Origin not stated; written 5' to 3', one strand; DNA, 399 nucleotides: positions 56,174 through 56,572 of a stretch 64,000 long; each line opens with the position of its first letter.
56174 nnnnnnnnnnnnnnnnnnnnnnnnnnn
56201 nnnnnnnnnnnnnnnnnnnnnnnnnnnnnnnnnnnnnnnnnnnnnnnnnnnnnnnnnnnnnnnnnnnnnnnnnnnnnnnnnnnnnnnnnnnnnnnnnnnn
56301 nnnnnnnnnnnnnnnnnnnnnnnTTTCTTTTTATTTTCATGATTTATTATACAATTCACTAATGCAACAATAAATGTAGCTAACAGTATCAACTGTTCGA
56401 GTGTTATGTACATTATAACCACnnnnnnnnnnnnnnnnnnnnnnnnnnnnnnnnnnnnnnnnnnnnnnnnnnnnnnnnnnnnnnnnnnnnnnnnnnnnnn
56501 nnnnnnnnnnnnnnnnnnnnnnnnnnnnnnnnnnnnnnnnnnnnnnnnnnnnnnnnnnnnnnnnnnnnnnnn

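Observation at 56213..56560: Compact candidate type I toxin-antitoxin module: a 30-aa hydrophobic peptide mRNA with complementary 5'/3' ends and a convergent antisense sRNA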

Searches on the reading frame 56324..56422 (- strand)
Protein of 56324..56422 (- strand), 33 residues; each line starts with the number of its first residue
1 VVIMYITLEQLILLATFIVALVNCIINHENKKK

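Call 4: search_protein_families(library=pfam, proteins=[window:56324-56413:-], max_evalue=10)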
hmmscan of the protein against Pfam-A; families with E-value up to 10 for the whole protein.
seq(30 aa): 1 family
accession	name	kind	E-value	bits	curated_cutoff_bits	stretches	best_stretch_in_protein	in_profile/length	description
PF16935.10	Hol_Tox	-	0.017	15.5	23.3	1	9-30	11-34/34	Putative Holin-like Toxin (Hol-Tox)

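Call 15: find_encoding_contigs(protein=window:56324-56413:-, flank=3000, max_places=10)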
Protein seq(30 aa) (30 aa): no gene with exactly this product is on record in the collection.

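Call 16: find_encoding_contigs(protein=window:56324-56422:-, flank=3000, max_places=10)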
Protein seq(33 aa) (33 aa): no gene with exactly this product is on record in the collection.

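Call 31: search_protein_representatives(protein=window:56324-56413:-)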
Query: 30 residues. Proteins with E-value up to 0.001 (for the whole library): 4; up to 1e-10: 0; up to 1e-30: 0. The best 4 are listed.
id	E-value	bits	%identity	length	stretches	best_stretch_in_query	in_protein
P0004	4.3e-10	52.1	93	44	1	1-30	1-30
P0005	1.3e-05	39.0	67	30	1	1-30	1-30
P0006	1.8e-04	35.7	67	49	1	1-30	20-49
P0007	4.2e-04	34.6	70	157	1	1-30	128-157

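Call 34: find_encoding_contigs(protein=P0005, flank=3000, max_places=10)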
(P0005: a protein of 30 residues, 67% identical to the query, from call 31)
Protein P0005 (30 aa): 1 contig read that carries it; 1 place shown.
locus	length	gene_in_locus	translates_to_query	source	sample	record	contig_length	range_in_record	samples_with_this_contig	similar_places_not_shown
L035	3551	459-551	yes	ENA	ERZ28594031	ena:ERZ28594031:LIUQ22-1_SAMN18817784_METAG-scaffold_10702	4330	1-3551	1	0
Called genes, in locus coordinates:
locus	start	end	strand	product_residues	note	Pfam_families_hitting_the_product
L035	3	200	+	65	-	?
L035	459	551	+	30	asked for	-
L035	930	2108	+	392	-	PF00438:S-AdoMet_synt_N, PF02772:S-AdoMet_synt_M, PF02773:S-AdoMet_synt_C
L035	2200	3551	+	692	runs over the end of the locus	PF23139:OB_YrrC, PF00633:HHH (faint), PF14520:HHH_5 (faint), PF14490:HHH_RecD2, PF13245:AAA_19, PF13604:AAA_30, PF05127:NAT10_TcmA_helicase (weak), PF18335:SH3_13, +2 more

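Call 35: find_encoding_contigs(protein=P0006, flank=3000, max_places=10)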
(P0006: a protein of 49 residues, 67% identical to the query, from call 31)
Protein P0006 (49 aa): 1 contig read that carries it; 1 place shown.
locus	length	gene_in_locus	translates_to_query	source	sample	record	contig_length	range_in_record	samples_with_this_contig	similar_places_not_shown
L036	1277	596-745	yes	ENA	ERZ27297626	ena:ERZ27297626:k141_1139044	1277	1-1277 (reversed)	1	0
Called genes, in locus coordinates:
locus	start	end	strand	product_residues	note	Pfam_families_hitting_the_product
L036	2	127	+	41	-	?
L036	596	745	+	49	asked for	-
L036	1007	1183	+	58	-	-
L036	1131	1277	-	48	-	?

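Call 36: find_encoding_contigs(protein=P0007, flank=3000, max_places=10)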
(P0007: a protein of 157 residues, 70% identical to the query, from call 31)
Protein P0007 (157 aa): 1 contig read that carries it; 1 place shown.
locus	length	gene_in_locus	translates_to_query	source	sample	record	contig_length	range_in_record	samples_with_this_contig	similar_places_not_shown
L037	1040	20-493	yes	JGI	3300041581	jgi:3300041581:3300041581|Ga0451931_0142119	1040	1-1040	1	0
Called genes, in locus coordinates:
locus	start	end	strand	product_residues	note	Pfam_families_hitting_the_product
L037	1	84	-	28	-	?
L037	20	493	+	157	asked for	-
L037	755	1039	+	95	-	?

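Call 51: search_protein_families(library=pfam, alignment_id=A2, max_evalue=1)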
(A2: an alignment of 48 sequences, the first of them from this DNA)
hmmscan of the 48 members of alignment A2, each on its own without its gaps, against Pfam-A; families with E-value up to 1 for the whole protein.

A. member 1, seq(30 aa): 1 family
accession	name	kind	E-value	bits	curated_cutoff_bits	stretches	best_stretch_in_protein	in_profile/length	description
PF16935.10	Hol_Tox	-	0.017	15.5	23.3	1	9-30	11-34/34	Putative Holin-like Toxin (Hol-Tox)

B. families by the number of members that match (of 48 scanned): 5 families
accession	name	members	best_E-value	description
PF16935.10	Hol_Tox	26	6e-08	Putative Holin-like Toxin (Hol-Tox)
PF17566.7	DUF5472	3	0.002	Family of unknown function (DUF5472)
PF23676.1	YnaM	1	0.059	Protein YnaM-like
PF11779.13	SPT_ssu-like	1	0.099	Small subunit of serine palmitoyltransferase-like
PF14364.11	DUF4408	1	0.17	Domain of unknown function (DUF4408)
